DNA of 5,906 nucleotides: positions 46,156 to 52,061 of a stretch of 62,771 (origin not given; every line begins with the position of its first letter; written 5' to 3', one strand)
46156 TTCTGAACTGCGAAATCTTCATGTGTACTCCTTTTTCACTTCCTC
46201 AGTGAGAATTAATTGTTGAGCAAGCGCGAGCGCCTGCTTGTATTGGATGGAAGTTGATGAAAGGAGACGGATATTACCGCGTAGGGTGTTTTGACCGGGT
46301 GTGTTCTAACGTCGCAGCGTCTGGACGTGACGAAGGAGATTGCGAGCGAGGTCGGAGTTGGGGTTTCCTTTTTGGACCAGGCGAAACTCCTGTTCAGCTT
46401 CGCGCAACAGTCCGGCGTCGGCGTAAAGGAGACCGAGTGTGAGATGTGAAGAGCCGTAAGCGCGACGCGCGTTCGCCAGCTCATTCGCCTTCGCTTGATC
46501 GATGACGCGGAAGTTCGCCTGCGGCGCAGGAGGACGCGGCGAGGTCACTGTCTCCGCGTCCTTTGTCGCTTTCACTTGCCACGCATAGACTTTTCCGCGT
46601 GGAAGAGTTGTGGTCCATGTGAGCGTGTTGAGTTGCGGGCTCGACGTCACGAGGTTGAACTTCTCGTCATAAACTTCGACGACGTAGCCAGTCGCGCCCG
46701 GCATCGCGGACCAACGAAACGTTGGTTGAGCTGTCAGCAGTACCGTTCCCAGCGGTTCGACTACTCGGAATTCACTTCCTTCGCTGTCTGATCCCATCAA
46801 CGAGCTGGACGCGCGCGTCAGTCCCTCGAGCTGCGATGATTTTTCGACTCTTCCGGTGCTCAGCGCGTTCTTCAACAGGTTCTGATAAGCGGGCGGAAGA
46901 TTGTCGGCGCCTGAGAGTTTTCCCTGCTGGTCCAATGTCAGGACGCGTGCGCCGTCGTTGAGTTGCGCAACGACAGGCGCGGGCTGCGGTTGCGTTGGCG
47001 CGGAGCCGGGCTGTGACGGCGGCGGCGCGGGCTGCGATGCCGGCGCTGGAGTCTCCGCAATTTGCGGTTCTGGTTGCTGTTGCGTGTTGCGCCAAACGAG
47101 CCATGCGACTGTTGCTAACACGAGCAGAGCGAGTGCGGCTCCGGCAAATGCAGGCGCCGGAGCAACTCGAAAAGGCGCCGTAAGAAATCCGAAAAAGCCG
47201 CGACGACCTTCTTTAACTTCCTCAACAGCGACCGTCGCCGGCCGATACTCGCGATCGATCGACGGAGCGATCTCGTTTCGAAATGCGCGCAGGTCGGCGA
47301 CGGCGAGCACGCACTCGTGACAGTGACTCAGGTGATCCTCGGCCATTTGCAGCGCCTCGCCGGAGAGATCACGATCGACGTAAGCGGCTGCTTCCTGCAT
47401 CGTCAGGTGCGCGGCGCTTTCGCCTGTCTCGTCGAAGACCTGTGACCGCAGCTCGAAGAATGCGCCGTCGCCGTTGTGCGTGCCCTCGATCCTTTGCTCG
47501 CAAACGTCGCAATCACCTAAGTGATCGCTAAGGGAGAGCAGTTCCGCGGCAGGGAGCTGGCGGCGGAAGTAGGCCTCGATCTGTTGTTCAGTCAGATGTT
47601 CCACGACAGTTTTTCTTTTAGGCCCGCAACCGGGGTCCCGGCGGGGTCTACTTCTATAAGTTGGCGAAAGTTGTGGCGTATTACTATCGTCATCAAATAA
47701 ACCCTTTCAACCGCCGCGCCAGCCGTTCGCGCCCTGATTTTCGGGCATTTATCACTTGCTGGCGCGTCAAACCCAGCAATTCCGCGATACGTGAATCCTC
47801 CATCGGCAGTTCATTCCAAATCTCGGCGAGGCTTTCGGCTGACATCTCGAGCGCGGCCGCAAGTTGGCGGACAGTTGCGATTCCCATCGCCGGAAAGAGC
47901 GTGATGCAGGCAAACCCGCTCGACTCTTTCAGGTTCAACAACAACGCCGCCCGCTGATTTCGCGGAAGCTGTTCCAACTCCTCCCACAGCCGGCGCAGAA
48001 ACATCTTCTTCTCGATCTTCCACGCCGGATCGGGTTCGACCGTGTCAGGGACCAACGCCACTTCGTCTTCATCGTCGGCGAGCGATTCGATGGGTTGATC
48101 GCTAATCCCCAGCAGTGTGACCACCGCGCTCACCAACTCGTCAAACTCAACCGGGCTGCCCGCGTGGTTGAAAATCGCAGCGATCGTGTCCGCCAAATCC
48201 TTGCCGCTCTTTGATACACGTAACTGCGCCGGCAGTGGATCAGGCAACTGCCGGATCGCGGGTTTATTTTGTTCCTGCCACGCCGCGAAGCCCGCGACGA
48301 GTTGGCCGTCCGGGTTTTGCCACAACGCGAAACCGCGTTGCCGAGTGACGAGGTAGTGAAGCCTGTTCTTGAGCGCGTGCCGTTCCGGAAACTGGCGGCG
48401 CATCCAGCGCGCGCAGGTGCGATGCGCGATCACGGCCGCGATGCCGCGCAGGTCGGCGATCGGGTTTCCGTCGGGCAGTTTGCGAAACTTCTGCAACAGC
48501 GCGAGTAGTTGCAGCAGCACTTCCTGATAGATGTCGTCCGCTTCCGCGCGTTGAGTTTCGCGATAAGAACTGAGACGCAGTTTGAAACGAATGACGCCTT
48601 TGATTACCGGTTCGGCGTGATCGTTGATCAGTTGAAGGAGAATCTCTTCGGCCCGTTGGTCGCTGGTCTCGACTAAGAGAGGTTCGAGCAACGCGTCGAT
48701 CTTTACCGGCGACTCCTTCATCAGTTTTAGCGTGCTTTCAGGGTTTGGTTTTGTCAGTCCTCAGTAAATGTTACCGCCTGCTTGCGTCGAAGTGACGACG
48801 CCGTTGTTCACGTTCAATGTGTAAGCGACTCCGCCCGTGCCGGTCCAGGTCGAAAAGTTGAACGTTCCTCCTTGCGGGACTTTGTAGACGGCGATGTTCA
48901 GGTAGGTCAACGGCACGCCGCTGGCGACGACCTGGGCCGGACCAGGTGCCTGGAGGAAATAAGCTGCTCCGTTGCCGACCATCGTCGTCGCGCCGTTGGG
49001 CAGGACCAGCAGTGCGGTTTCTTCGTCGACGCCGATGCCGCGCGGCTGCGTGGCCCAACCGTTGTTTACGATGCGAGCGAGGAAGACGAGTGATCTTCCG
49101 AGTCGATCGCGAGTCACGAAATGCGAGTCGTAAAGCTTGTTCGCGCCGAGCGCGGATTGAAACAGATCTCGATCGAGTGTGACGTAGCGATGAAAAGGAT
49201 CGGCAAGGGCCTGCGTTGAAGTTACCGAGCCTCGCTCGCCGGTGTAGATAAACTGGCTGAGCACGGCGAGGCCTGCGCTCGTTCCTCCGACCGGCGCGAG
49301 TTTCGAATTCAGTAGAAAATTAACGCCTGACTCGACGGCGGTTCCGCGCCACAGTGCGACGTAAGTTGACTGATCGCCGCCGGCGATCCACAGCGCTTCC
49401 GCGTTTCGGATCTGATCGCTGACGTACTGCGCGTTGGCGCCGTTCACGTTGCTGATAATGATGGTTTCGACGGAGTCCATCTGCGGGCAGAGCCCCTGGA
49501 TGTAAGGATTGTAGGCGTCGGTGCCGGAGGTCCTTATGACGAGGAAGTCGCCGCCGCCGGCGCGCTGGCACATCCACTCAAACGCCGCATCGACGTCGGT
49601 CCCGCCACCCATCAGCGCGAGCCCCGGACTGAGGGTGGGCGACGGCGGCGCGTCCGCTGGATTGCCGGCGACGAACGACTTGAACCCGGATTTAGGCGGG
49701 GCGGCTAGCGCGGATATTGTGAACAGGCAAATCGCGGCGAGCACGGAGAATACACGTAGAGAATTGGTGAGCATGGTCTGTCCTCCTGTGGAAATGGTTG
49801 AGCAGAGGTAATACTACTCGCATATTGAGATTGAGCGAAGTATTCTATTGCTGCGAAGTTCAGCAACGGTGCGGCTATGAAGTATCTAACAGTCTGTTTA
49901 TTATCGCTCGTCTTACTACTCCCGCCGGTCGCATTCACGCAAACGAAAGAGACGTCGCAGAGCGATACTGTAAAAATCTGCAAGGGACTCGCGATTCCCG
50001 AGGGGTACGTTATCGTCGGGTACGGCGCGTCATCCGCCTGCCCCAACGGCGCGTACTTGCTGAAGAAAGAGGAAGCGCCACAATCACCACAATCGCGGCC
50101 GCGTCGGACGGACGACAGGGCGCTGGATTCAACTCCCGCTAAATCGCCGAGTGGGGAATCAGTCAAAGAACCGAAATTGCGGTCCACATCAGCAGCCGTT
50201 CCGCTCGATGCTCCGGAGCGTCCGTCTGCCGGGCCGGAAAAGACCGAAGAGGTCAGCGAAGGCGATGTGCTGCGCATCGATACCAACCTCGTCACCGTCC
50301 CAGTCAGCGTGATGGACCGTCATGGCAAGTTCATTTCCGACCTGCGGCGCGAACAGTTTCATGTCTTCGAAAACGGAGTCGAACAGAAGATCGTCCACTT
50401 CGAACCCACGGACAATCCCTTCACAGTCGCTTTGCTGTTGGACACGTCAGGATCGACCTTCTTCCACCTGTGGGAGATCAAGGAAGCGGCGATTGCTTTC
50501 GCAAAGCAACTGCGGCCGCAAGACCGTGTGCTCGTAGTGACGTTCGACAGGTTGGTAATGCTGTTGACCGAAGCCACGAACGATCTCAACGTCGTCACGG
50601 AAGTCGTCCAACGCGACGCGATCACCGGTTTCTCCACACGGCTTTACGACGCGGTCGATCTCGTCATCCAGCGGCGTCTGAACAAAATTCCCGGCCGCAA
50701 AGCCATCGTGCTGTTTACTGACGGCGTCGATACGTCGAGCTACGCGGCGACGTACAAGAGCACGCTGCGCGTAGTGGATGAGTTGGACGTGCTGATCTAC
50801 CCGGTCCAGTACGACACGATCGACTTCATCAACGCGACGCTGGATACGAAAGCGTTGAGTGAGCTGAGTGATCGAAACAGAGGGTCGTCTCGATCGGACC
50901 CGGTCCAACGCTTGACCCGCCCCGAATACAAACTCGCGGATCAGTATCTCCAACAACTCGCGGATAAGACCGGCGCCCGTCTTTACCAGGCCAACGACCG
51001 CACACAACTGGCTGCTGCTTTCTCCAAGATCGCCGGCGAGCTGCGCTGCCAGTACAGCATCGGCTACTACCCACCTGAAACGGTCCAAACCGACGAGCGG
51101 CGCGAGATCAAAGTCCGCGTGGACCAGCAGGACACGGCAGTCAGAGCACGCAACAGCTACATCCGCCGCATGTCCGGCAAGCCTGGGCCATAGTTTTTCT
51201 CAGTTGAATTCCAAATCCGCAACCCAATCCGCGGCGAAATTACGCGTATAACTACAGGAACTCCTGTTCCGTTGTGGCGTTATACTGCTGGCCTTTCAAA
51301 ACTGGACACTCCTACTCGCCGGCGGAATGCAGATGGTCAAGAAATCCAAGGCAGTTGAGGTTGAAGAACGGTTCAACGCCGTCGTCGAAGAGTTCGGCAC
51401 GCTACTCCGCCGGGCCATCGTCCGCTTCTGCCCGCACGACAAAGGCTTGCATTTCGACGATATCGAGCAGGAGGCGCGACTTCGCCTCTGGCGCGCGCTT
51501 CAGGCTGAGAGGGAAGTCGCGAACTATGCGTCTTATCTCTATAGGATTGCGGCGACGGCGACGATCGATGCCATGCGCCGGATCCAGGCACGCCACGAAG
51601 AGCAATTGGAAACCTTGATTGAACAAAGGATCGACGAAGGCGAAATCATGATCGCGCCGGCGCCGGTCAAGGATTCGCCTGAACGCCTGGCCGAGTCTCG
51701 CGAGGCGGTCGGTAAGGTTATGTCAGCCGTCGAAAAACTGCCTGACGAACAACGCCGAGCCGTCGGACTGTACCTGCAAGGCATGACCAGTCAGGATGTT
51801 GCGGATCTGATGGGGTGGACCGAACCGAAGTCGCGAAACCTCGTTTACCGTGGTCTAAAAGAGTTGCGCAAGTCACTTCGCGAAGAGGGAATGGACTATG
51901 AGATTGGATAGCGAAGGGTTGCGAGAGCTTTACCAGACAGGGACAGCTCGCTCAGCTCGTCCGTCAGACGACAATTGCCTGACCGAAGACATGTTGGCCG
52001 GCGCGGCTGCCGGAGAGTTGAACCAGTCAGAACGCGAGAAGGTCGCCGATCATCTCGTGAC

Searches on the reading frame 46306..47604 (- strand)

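Call 49: search_protein_families(library=pfam, proteins=[window:46306-47604:-], max_evalue=0.0001)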
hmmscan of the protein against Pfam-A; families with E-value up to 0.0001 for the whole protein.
window:46306-47604:- (432 aa): 1 family
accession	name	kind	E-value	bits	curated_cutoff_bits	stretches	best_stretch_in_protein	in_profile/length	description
PF13490.11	zf-HC2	-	5.7e-06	26.8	22.2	0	74-98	10-34/35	Putative zinc-finger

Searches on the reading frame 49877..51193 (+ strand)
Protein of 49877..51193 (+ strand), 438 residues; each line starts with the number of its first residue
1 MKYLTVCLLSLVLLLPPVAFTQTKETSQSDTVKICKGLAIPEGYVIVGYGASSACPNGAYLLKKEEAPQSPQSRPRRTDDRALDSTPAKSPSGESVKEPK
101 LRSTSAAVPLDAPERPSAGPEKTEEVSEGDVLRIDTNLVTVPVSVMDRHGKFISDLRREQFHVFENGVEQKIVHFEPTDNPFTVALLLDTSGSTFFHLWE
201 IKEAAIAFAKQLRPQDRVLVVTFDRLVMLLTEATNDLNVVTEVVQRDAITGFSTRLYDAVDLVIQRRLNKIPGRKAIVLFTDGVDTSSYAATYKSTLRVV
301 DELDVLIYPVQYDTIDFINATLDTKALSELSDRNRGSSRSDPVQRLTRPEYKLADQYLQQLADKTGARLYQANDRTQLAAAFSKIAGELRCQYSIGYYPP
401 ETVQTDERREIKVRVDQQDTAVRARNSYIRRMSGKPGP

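Call 49: search_protein_families(library=pfam, proteins=[window:49877-51193:+], max_evalue=0.0001)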
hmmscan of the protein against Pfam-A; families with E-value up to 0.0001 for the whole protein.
window:49877-51193:+ (438 aa): 2 families
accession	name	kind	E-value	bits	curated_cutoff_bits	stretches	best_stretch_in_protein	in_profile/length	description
PF13519.12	VWA_2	-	1.4e-08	35.7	27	1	184-283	1-106/107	von Willebrand factor type A domain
PF00092.34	VWA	-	3.2e-07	31.2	23.8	1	184-333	2-153/174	von Willebrand factor type A domain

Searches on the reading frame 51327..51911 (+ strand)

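Call 51: search_protein_families(library=pfam, proteins=[window:51327-51911:+], max_evalue=0.01)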
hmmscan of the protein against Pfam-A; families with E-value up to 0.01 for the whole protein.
window:51327-51911:+ (194 aa): 2 families
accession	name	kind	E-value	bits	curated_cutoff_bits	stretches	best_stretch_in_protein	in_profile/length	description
PF08281.18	Sigma70_r4_2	-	2.3e-10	40.4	25.7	1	131-180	4-54/54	Sigma-70, region 4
PF04542.20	Sigma70_r2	-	1.7e-08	34.5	24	1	20-87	2-69/71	Sigma-70 region 2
